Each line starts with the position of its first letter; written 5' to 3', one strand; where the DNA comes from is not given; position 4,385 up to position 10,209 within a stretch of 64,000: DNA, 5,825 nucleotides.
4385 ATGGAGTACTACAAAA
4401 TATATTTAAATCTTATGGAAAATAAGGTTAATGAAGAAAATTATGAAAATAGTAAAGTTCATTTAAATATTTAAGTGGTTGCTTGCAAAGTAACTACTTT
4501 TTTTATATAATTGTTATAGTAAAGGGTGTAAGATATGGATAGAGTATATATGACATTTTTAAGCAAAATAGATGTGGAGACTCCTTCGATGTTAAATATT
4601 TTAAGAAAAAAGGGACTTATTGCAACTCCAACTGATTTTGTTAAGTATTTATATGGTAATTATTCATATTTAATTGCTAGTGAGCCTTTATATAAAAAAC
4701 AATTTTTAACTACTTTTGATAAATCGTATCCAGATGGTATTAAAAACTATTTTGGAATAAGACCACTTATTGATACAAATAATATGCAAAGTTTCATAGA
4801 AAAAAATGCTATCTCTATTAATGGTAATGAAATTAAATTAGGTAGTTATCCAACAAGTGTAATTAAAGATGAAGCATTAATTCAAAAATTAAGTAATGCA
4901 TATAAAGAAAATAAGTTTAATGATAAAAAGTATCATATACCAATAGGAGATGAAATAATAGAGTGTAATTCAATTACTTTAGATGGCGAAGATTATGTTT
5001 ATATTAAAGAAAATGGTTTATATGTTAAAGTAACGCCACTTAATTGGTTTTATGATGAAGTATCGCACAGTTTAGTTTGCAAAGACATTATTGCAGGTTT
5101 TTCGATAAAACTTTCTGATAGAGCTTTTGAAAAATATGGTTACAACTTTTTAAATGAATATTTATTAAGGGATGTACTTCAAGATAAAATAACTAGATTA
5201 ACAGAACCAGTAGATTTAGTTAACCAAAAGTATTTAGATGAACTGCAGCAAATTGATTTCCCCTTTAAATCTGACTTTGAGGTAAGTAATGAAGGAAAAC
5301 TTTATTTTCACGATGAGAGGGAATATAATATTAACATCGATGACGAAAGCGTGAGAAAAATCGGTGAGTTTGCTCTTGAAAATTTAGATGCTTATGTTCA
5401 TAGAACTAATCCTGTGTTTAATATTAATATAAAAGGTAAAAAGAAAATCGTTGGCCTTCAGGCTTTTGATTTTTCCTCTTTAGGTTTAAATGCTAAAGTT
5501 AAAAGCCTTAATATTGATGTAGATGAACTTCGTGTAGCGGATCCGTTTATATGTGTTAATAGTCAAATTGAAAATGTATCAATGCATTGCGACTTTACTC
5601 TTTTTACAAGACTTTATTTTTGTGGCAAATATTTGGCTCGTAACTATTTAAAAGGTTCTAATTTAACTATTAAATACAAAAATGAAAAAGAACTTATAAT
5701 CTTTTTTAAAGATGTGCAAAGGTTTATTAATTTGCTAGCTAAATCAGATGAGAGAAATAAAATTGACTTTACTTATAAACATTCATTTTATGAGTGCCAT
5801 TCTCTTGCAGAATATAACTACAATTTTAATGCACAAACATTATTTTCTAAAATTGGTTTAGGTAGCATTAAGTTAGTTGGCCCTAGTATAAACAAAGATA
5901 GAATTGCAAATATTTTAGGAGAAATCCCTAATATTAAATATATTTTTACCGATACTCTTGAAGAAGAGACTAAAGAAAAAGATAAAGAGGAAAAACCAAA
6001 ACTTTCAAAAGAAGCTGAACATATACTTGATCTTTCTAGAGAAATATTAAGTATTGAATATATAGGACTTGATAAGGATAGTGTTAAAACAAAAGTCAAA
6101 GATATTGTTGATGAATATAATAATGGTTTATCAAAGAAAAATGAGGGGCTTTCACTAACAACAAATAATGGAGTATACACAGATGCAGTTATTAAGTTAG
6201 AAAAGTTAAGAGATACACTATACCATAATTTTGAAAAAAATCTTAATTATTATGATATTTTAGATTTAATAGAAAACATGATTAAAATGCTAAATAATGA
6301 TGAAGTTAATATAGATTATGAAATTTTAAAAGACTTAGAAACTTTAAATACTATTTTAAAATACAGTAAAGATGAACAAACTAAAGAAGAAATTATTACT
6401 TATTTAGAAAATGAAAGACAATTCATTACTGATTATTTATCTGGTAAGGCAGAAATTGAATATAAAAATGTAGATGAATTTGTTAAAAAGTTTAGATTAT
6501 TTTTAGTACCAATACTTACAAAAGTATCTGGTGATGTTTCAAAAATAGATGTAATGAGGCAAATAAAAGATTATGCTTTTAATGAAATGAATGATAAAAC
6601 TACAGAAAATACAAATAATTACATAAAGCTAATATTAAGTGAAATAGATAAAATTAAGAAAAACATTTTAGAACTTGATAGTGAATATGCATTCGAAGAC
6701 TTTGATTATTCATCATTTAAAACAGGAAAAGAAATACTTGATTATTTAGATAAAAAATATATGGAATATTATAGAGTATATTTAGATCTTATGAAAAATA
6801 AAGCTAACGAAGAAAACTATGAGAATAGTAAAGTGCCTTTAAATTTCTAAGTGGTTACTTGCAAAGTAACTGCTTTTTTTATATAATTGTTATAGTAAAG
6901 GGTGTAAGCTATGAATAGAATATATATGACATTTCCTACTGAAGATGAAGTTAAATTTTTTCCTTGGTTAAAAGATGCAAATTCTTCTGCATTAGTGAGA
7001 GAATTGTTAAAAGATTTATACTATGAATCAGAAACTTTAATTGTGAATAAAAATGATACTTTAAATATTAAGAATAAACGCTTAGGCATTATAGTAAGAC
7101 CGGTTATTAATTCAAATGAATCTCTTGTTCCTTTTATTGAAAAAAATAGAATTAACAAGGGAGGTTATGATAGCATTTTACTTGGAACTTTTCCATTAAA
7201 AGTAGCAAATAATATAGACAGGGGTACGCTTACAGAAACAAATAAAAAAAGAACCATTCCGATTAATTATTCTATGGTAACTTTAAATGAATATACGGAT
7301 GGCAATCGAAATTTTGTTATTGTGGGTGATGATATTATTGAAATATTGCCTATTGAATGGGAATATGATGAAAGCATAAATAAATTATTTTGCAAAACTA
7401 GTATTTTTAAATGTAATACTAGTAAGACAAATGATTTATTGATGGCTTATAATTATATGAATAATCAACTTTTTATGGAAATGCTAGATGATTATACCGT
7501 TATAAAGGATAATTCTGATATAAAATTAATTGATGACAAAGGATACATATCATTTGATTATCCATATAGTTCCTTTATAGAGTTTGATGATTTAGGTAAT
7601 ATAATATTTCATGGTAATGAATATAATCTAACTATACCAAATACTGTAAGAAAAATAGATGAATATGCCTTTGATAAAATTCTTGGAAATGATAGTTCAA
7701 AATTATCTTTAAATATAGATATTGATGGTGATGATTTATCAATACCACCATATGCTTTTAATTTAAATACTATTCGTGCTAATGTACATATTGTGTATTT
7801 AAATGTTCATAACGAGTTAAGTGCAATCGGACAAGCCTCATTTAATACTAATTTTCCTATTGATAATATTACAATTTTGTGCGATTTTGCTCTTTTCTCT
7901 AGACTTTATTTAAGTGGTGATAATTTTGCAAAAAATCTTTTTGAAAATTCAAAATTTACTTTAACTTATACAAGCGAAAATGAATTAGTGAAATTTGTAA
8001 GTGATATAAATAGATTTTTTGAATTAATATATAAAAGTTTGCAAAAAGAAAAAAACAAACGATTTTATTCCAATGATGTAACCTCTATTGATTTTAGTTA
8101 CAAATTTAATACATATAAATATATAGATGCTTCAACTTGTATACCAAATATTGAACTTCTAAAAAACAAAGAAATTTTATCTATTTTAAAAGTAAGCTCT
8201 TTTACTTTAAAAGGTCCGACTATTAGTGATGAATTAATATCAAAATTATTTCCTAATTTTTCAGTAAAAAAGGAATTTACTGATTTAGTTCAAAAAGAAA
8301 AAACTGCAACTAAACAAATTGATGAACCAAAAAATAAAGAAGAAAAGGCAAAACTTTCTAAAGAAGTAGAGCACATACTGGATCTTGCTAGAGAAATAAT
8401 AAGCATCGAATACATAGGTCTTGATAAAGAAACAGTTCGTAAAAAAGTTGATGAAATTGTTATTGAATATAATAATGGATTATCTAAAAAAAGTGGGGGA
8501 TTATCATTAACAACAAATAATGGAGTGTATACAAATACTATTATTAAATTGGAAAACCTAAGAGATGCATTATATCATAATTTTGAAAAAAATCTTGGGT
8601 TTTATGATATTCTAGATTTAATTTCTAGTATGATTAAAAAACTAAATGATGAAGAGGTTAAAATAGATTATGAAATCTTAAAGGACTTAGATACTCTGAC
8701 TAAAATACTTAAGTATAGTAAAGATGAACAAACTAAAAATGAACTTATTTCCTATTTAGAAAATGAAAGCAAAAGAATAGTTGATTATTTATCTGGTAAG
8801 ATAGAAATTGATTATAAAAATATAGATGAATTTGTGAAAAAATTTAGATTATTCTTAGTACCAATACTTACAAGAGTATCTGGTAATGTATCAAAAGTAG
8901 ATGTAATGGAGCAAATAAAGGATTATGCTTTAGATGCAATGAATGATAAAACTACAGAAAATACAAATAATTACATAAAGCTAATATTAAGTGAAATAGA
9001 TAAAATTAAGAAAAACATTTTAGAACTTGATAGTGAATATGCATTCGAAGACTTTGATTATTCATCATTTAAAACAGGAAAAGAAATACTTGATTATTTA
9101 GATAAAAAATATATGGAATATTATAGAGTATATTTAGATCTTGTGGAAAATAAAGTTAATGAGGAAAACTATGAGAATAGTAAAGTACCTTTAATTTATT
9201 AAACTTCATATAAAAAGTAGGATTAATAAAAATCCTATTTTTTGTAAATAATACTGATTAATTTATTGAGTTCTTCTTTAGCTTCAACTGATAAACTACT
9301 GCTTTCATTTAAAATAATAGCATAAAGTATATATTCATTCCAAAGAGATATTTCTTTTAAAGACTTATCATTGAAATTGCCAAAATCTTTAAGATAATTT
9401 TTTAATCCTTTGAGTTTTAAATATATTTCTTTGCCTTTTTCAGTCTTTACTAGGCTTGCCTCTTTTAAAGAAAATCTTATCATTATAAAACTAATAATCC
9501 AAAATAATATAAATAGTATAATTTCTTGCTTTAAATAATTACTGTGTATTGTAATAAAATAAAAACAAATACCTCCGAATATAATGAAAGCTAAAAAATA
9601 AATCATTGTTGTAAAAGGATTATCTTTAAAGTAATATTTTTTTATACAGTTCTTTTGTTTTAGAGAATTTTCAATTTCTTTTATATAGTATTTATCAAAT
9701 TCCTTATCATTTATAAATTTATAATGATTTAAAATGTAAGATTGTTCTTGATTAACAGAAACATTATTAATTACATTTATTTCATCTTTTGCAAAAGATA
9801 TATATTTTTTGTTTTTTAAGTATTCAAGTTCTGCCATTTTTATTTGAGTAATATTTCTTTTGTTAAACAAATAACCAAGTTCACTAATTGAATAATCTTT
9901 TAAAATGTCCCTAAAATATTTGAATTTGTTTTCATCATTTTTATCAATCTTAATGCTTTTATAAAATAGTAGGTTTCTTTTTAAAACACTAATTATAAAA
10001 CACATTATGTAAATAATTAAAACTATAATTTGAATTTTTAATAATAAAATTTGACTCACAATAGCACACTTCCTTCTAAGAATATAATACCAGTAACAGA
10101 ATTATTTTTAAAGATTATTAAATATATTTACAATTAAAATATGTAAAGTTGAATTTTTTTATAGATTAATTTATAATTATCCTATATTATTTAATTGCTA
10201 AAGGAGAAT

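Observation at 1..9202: Head-to-tail array of at least four large paralogous genes: conserved C-terminal domain, diversified LRR-like N-terminal halves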

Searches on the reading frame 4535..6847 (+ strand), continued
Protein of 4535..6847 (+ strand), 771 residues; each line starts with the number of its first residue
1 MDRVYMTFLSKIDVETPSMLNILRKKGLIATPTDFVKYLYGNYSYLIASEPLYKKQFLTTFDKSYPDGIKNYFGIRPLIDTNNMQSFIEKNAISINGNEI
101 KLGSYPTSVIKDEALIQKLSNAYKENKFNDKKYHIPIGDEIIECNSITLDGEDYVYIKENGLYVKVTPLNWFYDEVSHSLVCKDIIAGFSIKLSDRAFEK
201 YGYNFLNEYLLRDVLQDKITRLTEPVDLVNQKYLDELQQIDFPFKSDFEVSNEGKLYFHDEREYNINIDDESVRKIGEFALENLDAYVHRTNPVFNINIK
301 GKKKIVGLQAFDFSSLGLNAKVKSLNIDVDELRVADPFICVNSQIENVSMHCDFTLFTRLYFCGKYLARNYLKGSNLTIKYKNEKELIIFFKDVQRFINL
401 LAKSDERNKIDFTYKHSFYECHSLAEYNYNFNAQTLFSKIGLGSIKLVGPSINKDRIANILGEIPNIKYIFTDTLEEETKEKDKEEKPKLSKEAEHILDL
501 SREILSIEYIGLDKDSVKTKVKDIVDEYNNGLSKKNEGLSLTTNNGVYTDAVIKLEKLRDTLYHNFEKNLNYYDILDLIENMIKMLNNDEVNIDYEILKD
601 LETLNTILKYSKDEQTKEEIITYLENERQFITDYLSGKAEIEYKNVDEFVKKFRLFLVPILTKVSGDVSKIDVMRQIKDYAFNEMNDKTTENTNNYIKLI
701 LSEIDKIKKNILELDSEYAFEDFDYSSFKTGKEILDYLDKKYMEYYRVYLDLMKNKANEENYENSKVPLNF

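Call 116: find_encoding_contigs(protein=P0437, flank=10000, max_places=3)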
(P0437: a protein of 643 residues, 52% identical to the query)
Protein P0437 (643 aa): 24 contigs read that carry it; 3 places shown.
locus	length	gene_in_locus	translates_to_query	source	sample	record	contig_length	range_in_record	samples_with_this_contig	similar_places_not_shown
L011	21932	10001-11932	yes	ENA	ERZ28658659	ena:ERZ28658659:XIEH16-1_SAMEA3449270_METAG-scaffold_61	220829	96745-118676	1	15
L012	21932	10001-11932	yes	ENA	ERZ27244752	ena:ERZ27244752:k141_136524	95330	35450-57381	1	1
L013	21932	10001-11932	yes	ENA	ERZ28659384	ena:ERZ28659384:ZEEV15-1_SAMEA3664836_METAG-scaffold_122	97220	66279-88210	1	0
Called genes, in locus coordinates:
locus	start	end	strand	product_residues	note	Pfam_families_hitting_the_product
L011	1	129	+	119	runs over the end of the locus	-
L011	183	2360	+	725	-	PF01136:Peptidase_U32, PF12392:DUF3656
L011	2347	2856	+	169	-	PF23023:Anti-Pycsar_Apyc1, PF00753:Lactamase_B, PF13483:Lactamase_B_3 (weak), PF19583:ODP (faint), PF00753:Lactamase_B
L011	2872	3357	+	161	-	PF04073:tRNA_edit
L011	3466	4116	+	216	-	PF00072:Response_reg, PF00486:Trans_reg_C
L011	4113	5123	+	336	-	PF02518:HATPase_c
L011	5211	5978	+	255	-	PF00005:ABC_tran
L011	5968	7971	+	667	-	PF02687:FtsX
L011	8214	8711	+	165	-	-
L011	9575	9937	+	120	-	-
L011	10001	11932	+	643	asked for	-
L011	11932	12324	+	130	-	-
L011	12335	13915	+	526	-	PF13203:DUF2201_N, PF09967:DUF2201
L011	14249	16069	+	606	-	PF00501:AMP-binding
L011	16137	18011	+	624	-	PF00512:HisKA, PF02518:HATPase_c, PF00072:Response_reg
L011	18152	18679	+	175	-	PF10628:CotE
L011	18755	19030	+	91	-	PF00886:Ribosomal_S16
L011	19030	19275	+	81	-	PF13083:KH_KhpA-B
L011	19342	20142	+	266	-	PF01148:CTP_transf_1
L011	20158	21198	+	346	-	PF02163:Peptidase_M50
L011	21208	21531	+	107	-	-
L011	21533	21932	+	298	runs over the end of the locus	PF00005:ABC_tran, PF13304:AAA_21, PF13732:DrrA1-3_C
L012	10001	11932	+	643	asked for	-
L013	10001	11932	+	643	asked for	-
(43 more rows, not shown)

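Call 117: search_protein_families(library=pfam, proteins=[P0437, P0410, P0372, P0346, P0343, P0272, L011:11932-12321:+, L011:9575-9934:+], max_evalue=5)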
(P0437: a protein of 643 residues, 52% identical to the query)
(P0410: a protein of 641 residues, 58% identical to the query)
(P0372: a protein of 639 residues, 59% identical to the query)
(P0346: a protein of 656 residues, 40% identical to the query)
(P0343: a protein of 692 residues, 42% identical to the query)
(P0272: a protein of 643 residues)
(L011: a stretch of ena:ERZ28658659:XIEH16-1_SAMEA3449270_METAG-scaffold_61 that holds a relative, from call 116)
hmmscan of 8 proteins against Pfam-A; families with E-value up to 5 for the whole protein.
P0437 (643 aa): 3 families
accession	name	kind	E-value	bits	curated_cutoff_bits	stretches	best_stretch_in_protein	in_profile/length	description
PF07728.20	AAA_5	-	0.014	15.9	22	1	393-467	65-139/139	AAA domain (dynein-related subfamily)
PF00004.35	AAA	-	0.026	15.4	21.2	1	334-450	1-111/131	ATPase family associated with various cellular activities (AAA)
PF00158.32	Sigma54_activat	-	0.033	14.3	20.2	1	405-472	96-167/168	Sigma-54 interaction domain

P0410 (641 aa): 4 families
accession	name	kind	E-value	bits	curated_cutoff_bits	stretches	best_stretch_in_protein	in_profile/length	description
PF07728.20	AAA_5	-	0.036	14.5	22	1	391-465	65-139/139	AAA domain (dynein-related subfamily)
PF00004.35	AAA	-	0.14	13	21.2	1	332-449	1-112/131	ATPase family associated with various cellular activities (AAA)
PF00158.32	Sigma54_activat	-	0.15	12.1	20.2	1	403-470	96-167/168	Sigma-54 interaction domain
PF19460.4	DUF5997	-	0.3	11.7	27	1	356-393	12-48/108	Family of unknown function (DUF5997)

P0372 (639 aa): 4 families
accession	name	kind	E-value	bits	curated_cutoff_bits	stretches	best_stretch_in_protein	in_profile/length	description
PF07728.20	AAA_5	-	0.009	16.5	22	1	392-466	65-139/139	AAA domain (dynein-related subfamily)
PF00004.35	AAA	-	0.03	15.2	21.2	1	333-455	1-111/131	ATPase family associated with various cellular activities (AAA)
PF00158.32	Sigma54_activat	-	0.14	12.3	20.2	1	404-471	96-167/168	Sigma-54 interaction domain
PF16695.10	Tai4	-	0.36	11.8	27.1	0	259-301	28-70/92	Type VI secretion system (T6SS), amidase immunity protein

P0346 (656 aa): 2 families
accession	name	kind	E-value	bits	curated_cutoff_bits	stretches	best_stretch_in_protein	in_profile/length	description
PF00123.25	Hormone_2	-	0.38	11.2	21.2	0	263-275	12-24/28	Peptide hormone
PF12652.12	CotJB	-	0.58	10.8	29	0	591-649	11-65/76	CotJB protein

P0343 (692 aa): 4 families
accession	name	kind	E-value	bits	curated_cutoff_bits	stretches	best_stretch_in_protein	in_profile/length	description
PF17107.11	SesA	-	0.03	14.9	26.3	0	300-340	38-78/122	N-terminal domain on NACHT_NTPase and P-loop NTPases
PF13068.11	DUF3932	-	0.23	12.1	25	1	299-348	31-79/81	Protein of unknown function (DUF3932)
PF08609.16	Fes1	-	0.3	12.5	22.3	0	487-539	32-76/89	Nucleotide exchange factor Fes1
PF14527.11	LAGLIDADG_WhiA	-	1.1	9.9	23.2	0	289-320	23-54/93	WhiA LAGLIDADG-like domain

P0272 (643 aa): 1 family
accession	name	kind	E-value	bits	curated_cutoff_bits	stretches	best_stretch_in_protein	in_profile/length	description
PF02183.23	HALZ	-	0.013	16.1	28.1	1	291-322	10-41/43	Homeobox associated leucine zipper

L011:11932-12321:+ (130 aa): 3 families
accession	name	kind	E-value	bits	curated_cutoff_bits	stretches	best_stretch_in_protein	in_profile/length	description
PF00004.35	AAA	-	0.0028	18.5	21.2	1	63-124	50-119/131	ATPase family associated with various cellular activities (AAA)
PF16897.10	MMR_HSR1_Xtn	-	0.037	14.4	35.2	1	69-125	58-102/106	C-terminal region of MMR_HSR1 domain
PF19985.4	DUF6421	-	0.11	11.6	25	1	19-53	144-178/437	Family of unknown function (DUF6421)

L011:9575-9934:+ (120 aa): 1 family
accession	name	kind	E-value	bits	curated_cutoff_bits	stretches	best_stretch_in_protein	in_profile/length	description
PF00078.32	RVT_1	-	0.026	14.7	29.6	1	1-52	153-204/205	Reverse transcriptase (RNA-dependent DNA polymerase)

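Call 122: search_protein_families(library=ncbifam, proteins=[L011:8211-8708:+, L011:9082-9327:+, L011:9575-9934:+, L011:12335-13912:+, L011:11932-12321:+], max_evalue=0.1)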
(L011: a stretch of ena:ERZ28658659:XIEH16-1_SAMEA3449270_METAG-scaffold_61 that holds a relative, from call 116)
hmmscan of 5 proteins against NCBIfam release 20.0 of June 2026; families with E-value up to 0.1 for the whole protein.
L011:8211-8708:+ (166 aa): 2 families
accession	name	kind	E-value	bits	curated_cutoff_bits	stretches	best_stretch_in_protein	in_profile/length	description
NF033474.1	DivGenRetAVD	equivalog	0.0086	16.4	80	1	75-155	3-75/104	diversity-generating retroelement protein Avd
TIGR03732.1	lanti_perm_MutE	subfamily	0.056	12.8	145.2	0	64-127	39-102/241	lantibiotic immunity ABC transporter MutE/EpiE family permease subunit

L011:9082-9327:+ (82 aa): 0 families

L011:9575-9934:+ (120 aa): 0 families

L011:12335-13912:+ (526 aa): 2 families
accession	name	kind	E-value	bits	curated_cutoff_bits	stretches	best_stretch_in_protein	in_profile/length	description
NF047351.1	lipase_YSIRK_Sa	exception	0.02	13.2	650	1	131-326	50-248/704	YSIRK-targeted triacylglycerol lipase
NF045780.1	TrlF_fam_ATP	equivalog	0.044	12.4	350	1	120-334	479-695/944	TrlF family AAA-like ATPase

L011:11932-12321:+ (130 aa): 1 family
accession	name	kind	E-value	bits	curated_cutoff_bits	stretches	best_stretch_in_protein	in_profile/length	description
NF000908.1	PRK00089.1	equivalog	0.051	12.9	237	1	59-126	103-166/291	GTPase Era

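Call 125: find_encoding_contigs(protein=P0410, flank=5000, max_places=2)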
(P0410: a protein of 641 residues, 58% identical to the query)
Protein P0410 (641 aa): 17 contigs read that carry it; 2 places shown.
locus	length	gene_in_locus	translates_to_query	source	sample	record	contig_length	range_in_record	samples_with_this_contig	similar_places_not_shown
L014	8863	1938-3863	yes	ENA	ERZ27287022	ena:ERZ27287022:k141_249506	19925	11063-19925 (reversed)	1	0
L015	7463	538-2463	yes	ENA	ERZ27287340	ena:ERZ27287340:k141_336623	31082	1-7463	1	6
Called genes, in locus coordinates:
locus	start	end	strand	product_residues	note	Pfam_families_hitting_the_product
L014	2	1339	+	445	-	?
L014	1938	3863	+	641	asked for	-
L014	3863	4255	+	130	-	-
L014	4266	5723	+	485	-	PF13203:DUF2201_N, PF09967:DUF2201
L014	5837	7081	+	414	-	PF00817:IMS, PF11799:IMS_C (weak)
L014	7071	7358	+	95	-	-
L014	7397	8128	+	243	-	PF01223:Endonuclease_NS (weak), PF13930:Endonuclea_NS_2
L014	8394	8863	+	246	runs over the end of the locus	-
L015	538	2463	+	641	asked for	-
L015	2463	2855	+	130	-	-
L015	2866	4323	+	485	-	PF13203:DUF2201_N, PF09967:DUF2201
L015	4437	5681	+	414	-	PF00817:IMS, PF11799:IMS_C (weak)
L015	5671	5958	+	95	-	-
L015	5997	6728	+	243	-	PF01223:Endonuclease_NS (weak), PF13930:Endonuclea_NS_2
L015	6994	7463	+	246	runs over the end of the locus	-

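Call 126: find_encoding_contigs(protein=P0374, flank=5000, max_places=2)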
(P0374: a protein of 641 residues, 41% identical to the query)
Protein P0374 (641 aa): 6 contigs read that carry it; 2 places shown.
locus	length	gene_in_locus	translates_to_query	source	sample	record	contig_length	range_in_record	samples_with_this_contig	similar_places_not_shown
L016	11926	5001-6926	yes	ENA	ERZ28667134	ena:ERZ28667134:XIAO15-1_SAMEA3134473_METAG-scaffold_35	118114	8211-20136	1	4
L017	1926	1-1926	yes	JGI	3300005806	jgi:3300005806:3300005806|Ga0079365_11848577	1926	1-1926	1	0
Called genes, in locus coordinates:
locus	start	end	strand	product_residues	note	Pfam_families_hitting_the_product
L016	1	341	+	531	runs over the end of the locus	PF00664:ABC_membrane, PF00005:ABC_tran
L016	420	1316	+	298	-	PF00145:DNA_methylase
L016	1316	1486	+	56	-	PF00145:DNA_methylase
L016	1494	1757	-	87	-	PF12844:HTH_19, PF01381:HTH_3 (weak)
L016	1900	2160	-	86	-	PF12844:HTH_19 (weak), PF01381:HTH_3, PF13560:HTH_31 (weak)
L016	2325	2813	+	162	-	-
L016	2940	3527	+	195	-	PF22296:bAvd (weak)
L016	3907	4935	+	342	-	PF00078:RVT_1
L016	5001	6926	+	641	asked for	-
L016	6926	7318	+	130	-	-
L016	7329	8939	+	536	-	PF13203:DUF2201_N, PF09967:DUF2201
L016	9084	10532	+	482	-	PF06941:NT5C, PF01156:IU_nuc_hydro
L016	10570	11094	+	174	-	PF00300:His_Phos_1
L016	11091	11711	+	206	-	PF01966:HD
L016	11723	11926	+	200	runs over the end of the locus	PF00583:Acetyltransf_1, PF13508:Acetyltransf_7 (faint), PF13673:Acetyltransf_10 (weak)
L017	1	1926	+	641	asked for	?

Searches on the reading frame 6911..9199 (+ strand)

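Call 5: search_protein_families(library=pfam, proteins=[window:6911-9199:+], max_evalue=1)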
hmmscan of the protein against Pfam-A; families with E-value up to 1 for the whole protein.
window:6911-9199:+ (763 aa): 2 families
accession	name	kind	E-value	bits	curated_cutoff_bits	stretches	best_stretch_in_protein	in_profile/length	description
PF02025.20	IL5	-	0.14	12.9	24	0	432-467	52-86/112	Interleukin 5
PF13012.11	MitMem_reg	-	0.25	11.6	26.6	1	565-614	38-87/113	Maintenance of mitochondrial structure and function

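Call 6: search_protein_families(library=ncbifam, proteins=[window:6911-9199:+], max_evalue=1)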
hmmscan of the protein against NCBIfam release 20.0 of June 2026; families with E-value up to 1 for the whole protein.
window:6911-9199:+ (763 aa): 2 families
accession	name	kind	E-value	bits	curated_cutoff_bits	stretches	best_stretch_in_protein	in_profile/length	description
NF007003.0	PRK09466.1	subfamily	0.011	14.1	582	1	528-628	41-141/810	bifunctional aspartate kinase/homoserine dehydrogenase II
TIGR02473.1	flagell_FliJ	equivalog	0.82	10.1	50.45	1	662-752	43-133/141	flagellar export protein FliJ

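Call 8: search_protein_families(library=padloc, proteins=[window:6911-9199:+], max_evalue=1)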
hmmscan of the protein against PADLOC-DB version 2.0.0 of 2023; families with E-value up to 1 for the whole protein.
window:6911-9199:+ (763 aa): 0 families

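Call 9: search_protein_families(library=phrogs, proteins=[window:6911-9199:+], max_evalue=1)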
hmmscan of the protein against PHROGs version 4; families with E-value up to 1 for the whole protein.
window:6911-9199:+ (763 aa): 5 families
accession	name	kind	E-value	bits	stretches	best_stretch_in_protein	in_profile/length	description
phrog_21150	-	unknown function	0.2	11.8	1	661-699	43-81/286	-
phrog_12341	-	unknown function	0.21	12.8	1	683-740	23-83/97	-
phrog_4154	-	moron, auxiliary metabolic gene and host takeover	0.49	11.7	1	657-706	2-51/108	acyl carrier protein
phrog_13885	-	unknown function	0.75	11.1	1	591-662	6-77/97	-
phrog_19402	-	unknown function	0.89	10.8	1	606-632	19-44/54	-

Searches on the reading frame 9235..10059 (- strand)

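Call 5: search_protein_families(library=pfam, proteins=[window:9235-10059:-], max_evalue=1)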
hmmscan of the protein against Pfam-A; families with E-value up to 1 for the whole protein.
window:9235-10059:- (274 aa): 1 family
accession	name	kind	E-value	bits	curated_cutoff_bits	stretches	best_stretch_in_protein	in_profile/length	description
PF20990.2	DUF2207_C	-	5.9e-20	72.5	33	1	34-253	42-240/247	Predicted membrane protein (DUF2207) C-terminal domain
